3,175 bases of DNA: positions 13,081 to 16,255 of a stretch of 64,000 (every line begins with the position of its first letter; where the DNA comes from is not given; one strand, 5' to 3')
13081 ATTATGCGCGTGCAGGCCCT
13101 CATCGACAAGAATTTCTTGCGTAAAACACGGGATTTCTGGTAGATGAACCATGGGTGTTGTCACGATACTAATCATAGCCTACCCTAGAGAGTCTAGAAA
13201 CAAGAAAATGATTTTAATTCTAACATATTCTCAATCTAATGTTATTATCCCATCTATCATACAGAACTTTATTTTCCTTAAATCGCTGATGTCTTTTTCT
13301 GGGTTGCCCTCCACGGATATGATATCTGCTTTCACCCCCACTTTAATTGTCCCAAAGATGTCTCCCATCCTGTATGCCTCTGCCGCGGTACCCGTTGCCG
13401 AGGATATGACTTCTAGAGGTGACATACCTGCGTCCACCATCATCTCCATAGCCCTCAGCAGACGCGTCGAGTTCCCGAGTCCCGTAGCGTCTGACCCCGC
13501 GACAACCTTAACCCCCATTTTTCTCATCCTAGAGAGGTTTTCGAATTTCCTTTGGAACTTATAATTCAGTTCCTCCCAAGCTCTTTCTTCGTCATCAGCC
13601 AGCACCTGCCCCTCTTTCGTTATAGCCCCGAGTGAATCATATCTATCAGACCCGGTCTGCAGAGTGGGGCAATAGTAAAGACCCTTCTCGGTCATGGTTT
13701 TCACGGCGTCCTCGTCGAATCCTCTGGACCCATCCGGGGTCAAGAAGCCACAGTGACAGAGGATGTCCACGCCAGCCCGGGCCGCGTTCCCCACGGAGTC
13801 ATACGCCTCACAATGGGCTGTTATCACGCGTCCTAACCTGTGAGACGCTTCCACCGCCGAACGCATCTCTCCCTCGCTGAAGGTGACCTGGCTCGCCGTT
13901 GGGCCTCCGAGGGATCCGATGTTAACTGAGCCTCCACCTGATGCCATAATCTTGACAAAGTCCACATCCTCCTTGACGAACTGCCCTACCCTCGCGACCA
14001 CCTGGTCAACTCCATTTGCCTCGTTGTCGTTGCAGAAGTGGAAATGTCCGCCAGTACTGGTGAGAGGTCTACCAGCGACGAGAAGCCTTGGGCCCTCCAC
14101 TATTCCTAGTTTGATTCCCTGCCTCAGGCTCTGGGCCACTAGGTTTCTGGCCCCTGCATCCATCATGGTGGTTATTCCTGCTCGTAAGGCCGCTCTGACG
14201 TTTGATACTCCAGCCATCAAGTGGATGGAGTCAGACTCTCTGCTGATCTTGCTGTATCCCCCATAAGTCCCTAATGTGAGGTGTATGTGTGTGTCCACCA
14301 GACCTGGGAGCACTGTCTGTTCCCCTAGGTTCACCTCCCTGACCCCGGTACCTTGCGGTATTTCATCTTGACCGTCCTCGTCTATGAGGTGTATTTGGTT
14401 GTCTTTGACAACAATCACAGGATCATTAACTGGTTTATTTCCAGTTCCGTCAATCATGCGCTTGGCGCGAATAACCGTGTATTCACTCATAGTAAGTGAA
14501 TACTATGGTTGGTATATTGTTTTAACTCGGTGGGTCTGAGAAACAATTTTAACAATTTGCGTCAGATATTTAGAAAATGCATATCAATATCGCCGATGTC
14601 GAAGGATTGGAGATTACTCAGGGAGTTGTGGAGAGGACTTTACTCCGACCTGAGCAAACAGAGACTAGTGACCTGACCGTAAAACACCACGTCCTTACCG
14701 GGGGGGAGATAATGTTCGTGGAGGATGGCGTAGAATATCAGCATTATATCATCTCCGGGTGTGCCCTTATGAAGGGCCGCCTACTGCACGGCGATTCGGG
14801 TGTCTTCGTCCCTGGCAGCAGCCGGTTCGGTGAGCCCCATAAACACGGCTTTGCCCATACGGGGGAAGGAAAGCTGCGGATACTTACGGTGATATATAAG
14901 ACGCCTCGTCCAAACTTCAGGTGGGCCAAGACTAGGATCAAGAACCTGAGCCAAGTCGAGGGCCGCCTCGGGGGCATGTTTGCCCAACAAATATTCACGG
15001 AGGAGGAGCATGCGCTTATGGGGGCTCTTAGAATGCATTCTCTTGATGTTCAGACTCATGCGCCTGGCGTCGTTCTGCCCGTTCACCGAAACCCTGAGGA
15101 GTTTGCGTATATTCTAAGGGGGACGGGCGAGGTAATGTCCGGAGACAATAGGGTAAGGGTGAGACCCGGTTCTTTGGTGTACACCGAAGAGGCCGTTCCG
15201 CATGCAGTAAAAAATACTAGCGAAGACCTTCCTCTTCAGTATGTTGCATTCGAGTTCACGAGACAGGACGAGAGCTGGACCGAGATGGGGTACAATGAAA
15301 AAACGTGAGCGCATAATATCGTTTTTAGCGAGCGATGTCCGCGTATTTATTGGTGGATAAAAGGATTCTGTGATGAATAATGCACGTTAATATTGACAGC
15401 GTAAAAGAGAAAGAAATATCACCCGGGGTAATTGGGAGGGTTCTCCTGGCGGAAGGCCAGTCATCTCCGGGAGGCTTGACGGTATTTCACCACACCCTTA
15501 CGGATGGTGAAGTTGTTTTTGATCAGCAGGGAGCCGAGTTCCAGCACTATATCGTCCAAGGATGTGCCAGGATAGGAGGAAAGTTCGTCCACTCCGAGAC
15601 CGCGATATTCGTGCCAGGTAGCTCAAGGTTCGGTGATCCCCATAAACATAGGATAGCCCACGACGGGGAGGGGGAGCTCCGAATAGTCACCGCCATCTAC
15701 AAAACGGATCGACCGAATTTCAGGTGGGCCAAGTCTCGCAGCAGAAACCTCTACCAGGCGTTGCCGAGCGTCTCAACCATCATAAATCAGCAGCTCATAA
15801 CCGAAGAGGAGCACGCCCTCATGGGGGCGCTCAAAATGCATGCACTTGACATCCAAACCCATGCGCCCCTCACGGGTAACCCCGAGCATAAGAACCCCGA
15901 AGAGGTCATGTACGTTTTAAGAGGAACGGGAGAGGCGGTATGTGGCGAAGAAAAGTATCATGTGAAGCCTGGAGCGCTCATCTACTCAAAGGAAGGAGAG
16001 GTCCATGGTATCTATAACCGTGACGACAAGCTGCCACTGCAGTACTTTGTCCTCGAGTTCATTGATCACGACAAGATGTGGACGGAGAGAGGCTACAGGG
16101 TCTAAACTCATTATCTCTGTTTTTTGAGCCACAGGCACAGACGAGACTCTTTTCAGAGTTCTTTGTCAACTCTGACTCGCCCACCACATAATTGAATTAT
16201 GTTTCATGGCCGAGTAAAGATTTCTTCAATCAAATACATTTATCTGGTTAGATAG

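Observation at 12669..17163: tRNA-Leu integration footprint: ~62-bp direct repeat with a decayed tRNA 3' fragment bounds a 4.4-kb cargo block lacking an integrase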

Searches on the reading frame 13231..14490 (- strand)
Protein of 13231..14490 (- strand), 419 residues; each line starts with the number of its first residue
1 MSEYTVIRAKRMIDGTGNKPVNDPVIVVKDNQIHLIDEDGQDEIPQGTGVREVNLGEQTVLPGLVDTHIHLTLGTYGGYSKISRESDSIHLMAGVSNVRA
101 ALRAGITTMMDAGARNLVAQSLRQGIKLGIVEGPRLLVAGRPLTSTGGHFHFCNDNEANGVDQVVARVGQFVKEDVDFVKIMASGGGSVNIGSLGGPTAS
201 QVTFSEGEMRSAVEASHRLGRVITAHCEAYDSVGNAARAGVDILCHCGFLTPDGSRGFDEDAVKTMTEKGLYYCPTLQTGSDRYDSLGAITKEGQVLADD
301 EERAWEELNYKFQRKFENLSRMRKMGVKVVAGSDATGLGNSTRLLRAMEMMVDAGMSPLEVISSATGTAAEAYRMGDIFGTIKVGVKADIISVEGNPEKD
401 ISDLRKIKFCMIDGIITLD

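Call 8: search_protein_families(library=pfam, proteins=[window:13231-14490:-], max_evalue=0.01)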
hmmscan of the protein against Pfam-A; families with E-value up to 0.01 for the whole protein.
window:13231-14490:- (419 aa): 2 families
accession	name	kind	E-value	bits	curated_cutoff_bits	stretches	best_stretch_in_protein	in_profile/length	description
PF01979.26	Amidohydro_1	-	1e-34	120.8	25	1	59-414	1-342/345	Amidohydrolase family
PF07969.17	Amidohydro_3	-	2.2e-13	50.9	29.7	2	125-397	172-448/472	Amidohydrolase family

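Call 41: find_homologous_proteins(query=window:13231-14490:-, max_evalue=1e-20)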
Query window:13231-14490:- (419 aa): 523 proteins with E <= 1e-20 among 8000 candidates; the best 120 are listed.
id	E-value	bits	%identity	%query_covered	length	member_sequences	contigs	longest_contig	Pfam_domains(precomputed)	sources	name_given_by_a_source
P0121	4.6e-268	907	98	100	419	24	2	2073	PF07969.18,PF01979.27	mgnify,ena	mgnify:CR=1 FL=1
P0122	1.3e-233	794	86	100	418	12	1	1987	PF07969.18,PF01979.27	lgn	-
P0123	5.0e-229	778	85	99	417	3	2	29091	PF07969.18,PF01979.27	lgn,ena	-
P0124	3.8e-212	723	77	100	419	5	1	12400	PF07969.18,PF01979.27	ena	-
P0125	2.9e-210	717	75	100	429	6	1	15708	PF07969.18,PF01979.27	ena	-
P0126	1.4e-207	708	74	99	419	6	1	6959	PF07969.18,PF01979.27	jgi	jgi:imidazolonepropionase-like amidohydrolase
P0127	2.0e-206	704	74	100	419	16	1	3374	PF07969.18,PF01979.27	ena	-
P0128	4.2e-204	696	74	100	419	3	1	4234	PF07969.18,PF01979.27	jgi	jgi:imidazolonepropionase-like amidohydrolase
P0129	9.1e-204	695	75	100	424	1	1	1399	PF07969.18,PF01979.27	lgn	-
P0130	4.7e-203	693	73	99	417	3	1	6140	PF07969.18,PF01979.27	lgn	-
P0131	2.3e-202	691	74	97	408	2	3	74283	PF07969.18,PF01979.27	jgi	-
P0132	1.1e-195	669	70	99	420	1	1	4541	PF07969.18,PF01979.27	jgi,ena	-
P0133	1.3e-191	655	70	99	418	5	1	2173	PF07969.18,PF01979.27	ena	-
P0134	2.7e-191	654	70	98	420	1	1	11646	PF07969.18,PF01979.27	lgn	-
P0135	5.2e-191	653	71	97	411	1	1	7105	PF07969.18,PF01979.27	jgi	-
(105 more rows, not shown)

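Call 42: find_encoding_contigs(protein=P0123, flank=10000, max_places=3)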
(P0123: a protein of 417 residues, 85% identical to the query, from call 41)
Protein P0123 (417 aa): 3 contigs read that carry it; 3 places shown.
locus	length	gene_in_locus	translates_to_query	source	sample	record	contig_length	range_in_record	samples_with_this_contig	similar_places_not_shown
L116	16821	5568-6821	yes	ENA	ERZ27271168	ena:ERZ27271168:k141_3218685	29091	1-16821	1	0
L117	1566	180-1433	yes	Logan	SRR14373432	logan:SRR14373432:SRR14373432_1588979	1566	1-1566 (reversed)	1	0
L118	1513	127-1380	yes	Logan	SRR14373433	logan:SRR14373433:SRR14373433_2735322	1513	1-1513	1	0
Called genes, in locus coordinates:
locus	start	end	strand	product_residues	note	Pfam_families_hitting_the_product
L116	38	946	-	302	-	PF00106:adh_short, PF08659:KR (weak), PF13561:adh_short_C2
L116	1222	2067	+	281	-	PF04951:Peptidase_M55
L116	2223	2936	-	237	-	PF04909:Amidohydro_2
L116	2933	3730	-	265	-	PF04909:Amidohydro_2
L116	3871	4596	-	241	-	PF02311:AraC_binding (faint), PF07883:Cupin_2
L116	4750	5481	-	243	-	PF07883:Cupin_2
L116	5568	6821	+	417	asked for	PF01979:Amidohydro_1, PF07969:Amidohydro_3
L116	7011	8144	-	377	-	PF01408:GFO_IDH_MocA, PF22725:GFO_IDH_MocA_C3 (weak)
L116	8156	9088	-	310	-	PF24827:AstE_AspA_cat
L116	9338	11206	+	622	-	-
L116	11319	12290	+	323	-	PF19300:BPD_transp_1_N, PF00528:BPD_transp_1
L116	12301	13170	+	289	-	PF00528:BPD_transp_1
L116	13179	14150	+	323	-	PF02463:SMC_N (faint), PF00005:ABC_tran, PF08352:oligo_HPY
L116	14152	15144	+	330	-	PF00005:ABC_tran, PF08352:oligo_HPY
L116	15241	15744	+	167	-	-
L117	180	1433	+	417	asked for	PF01979:Amidohydro_1, PF07969:Amidohydro_3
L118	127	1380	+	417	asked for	PF01979:Amidohydro_1, PF07969:Amidohydro_3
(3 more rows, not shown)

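Call 43: find_encoding_contigs(protein=P0131, flank=10000, max_places=3)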
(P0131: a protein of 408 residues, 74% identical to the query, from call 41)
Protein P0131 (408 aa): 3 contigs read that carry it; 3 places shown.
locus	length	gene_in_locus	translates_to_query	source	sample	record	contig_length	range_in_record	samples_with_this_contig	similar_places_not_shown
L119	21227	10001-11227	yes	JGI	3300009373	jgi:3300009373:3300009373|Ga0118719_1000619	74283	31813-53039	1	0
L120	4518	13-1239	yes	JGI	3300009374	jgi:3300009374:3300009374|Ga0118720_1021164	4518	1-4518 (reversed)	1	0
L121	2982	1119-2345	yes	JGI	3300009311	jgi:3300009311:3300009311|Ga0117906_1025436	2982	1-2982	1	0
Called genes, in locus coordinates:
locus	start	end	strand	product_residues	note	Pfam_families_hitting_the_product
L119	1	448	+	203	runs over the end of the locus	PF02525:Flavodoxin_2, PF03358:FMN_red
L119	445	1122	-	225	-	PF00702:Hydrolase, PF13419:HAD_2, PF13242:Hydrolase_like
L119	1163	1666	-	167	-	PF13302:Acetyltransf_3, PF13420:Acetyltransf_4, PF00583:Acetyltransf_1, PF13673:Acetyltransf_10, PF13508:Acetyltransf_7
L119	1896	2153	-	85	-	-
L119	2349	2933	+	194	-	PF01613:Flavin_Reduct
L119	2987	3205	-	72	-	-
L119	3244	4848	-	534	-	PF07969:Amidohydro_3, PF01979:Amidohydro_1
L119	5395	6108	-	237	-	PF04909:Amidohydro_2 (weak)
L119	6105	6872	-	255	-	PF04909:Amidohydro_2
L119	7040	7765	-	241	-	PF02311:AraC_binding (weak), PF07883:Cupin_2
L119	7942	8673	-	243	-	PF02311:AraC_binding (weak), PF07883:Cupin_2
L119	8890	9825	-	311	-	PF05598:DUF772, PF01609:DDE_Tnp_1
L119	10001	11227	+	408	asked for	PF01979:Amidohydro_1, PF07969:Amidohydro_3 (weak)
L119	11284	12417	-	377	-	PF01408:GFO_IDH_MocA, PF02894:GFO_IDH_MocA_C (faint), PF22725:GFO_IDH_MocA_C3 (weak)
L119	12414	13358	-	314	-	PF24827:AstE_AspA_cat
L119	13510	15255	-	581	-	-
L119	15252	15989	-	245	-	PF00005:ABC_tran, PF13304:AAA_21 (faint)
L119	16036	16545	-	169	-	-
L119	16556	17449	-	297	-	PF12679:ABC2_membrane_2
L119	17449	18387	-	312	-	PF00005:ABC_tran, PF13304:AAA_21 (faint)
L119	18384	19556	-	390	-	PF07705:CARDB (faint), PF10633:NPCBM_assoc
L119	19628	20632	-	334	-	PF00005:ABC_tran, PF08352:oligo_HPY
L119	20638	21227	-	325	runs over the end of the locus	PF00005:ABC_tran, PF08352:oligo_HPY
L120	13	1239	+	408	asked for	PF01979:Amidohydro_1, PF07969:Amidohydro_3 (weak)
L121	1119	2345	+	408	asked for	PF01979:Amidohydro_1, PF07969:Amidohydro_3 (weak)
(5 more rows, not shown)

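Call 90: search_protein_families(library=ncbifam, proteins=[window:13231-14490:-], max_evalue=0.001)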
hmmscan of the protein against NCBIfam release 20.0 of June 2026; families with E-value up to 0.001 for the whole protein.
window:13231-14490:- (419 aa): 22 families
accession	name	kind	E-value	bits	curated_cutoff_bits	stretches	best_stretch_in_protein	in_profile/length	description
NF051886.1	XaaProDiPepCaul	equivalog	5.5e-67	226.5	500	1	6-416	1-396/398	Xaa-Pro dipeptidase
NF006689.0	PRK09237.1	equivalog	8.1e-12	44.4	371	1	5-114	5-94/383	amidohydrolase/deacetylase family metallohydrolase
TIGR01224.1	hutI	equivalog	1.3e-10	40.6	298.15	2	317-401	273-359/377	imidazolonepropionase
NF004636.0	PRK05985.1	subfamily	1.8e-09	36.9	408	1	26-125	20-112/398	amidohydrolase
NF006679.0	PRK09228.1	subfamily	2.7e-09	36.3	351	1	318-397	305-389/433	guanine deaminase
TIGR02967.1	guan_deamin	equivalog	1.1e-08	34.6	375.4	0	317-394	279-361/401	guanine deaminase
NF011990.0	PRK15446.2-6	subfamily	6.7e-08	31.6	233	0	17-110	13-101/390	alpha-D-ribose 1-methylphosphonate 5-triphosphate diphosphatase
NF005557.0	PRK07228.1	equivalog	1.3e-06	27.4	522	0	7-77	5-71/445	5'-deoxyadenosine deaminase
TIGR01178.1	ade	equivalog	1.6e-06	26.8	472.5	0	8-71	5-59/552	adenine deaminase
NF006056.0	PRK08204.1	subfamily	9e-06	24.7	391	0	26-71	27-67/449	hypothetical protein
NF009060.0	PRK12394.1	equivalog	9.4e-06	24.6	442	0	5-107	5-97/381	metallo-dependent hydrolase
NF006055.0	PRK08203.1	equivalog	1.7e-05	23.6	532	0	16-71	18-71/455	8-oxoguanine deaminase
NF006549.0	PRK09045.1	equivalog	2.6e-05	23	540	0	309-394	285-379/444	TRZ/ATZ family hydrolase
TIGR02318.1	phosphono_phnM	equivalog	3.5e-05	22.9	390.55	0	355-405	319-366/376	phosphonate metabolism protein PhnM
TIGR03178.1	allantoinase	equivalog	4.2e-05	22.5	357.85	1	6-72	3-61/441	allantoinase AllB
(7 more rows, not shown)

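Call 101: find_encoding_contigs(protein=P0124, flank=8000, max_places=2)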
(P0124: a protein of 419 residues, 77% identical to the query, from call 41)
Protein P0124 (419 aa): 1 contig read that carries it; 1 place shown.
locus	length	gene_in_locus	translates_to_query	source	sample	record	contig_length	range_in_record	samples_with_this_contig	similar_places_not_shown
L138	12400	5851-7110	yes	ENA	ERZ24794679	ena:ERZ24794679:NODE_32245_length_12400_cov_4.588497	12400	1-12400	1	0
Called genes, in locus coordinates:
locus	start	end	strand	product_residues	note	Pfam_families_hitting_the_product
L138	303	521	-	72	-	-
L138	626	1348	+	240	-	PF00535:Glycos_transf_2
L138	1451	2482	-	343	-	PF26233:NicX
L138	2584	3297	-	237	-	PF04909:Amidohydro_2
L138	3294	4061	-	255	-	PF04909:Amidohydro_2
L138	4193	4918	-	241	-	PF02311:AraC_binding (weak), PF07883:Cupin_2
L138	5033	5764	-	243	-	PF07883:Cupin_2, PF02311:AraC_binding (weak)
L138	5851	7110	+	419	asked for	PF01979:Amidohydro_1, PF07969:Amidohydro_3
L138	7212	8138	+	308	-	PF00106:adh_short, PF08659:KR (weak), PF13561:adh_short_C2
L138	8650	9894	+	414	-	PF00144:Beta-lactamase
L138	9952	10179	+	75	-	PF01979:Amidohydro_1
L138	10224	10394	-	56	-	PF00185:OTCace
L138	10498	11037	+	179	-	-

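Call 102: find_encoding_contigs(protein=P0125, flank=8000, max_places=2)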
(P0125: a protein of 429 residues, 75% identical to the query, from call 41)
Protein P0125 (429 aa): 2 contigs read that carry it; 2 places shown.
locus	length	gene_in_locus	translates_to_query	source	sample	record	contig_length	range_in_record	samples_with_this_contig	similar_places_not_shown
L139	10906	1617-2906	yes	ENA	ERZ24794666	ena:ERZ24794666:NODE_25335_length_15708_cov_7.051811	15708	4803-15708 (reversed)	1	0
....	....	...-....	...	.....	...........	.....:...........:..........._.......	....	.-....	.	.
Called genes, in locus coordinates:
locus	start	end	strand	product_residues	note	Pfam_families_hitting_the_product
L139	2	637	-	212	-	?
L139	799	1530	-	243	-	PF02311:AraC_binding (faint), PF00190:Cupin_1 (faint), PF07883:Cupin_2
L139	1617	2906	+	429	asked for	PF01979:Amidohydro_1, PF07969:Amidohydro_3 (weak)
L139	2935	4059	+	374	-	PF01609:DDE_Tnp_1 (weak)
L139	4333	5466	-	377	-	PF01408:GFO_IDH_MocA, PF02894:GFO_IDH_MocA_C (faint), PF22725:GFO_IDH_MocA_C3 (weak)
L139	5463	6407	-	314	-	PF24827:AstE_AspA_cat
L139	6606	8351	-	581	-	-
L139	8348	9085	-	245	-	PF00005:ABC_tran, PF13304:AAA_21 (faint)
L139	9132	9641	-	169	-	-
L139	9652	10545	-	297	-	PF12679:ABC2_membrane_2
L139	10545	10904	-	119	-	-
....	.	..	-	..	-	?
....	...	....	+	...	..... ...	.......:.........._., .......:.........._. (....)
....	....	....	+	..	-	?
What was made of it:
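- DDE transposase genes sit beside the module in L119 and L139 (calls 43, 102).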

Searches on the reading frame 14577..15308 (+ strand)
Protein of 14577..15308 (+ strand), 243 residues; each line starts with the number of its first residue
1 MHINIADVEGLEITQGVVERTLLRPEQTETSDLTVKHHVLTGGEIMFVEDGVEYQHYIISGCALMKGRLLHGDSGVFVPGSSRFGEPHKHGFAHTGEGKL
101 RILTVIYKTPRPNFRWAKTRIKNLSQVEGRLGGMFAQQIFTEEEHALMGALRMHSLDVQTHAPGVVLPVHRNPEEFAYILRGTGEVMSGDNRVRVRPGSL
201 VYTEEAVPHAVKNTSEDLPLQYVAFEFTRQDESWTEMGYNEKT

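Call 8: search_protein_families(library=pfam, proteins=[window:14577-15308:+], max_evalue=0.01)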
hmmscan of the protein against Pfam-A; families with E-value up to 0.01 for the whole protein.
window:14577-15308:+ (243 aa): 4 families
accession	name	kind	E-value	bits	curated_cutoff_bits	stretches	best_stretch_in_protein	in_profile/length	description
PF07883.17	Cupin_2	-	2.3e-14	53.3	27.2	1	160-223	4-67/70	Cupin domain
PF02311.25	AraC_binding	-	6.2e-07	29.7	21.1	1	175-229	25-80/135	AraC-like ligand binding domain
PF00190.28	Cupin_1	-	7.5e-05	22.8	22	1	151-226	31-114/151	Cupin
PF05899.18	Cupin_3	-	0.00046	20.3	23.5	1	171-206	23-59/74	EutQ-like cupin domain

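Call 90: search_protein_families(library=ncbifam, proteins=[window:14577-15308:+], max_evalue=0.001)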
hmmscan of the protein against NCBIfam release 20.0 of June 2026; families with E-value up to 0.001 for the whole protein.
window:14577-15308:+ (243 aa): 0 families

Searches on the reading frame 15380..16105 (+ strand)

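Call 8: search_protein_families(library=pfam, proteins=[window:15380-16105:+], max_evalue=0.01)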
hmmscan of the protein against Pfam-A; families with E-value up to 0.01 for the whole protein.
window:15380-16105:+ (241 aa): 2 families
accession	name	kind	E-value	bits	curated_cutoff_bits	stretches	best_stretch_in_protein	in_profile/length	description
PF07883.17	Cupin_2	-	8.1e-11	41.9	27.2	1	167-224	13-68/70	Cupin domain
PF02311.25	AraC_binding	-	5.7e-08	33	21.1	1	175-227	25-76/135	AraC-like ligand binding domain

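Call 90: search_protein_families(library=ncbifam, proteins=[window:15380-16105:+], max_evalue=0.001)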
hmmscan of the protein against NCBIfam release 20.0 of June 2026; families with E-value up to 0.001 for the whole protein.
window:15380-16105:+ (241 aa): 0 families
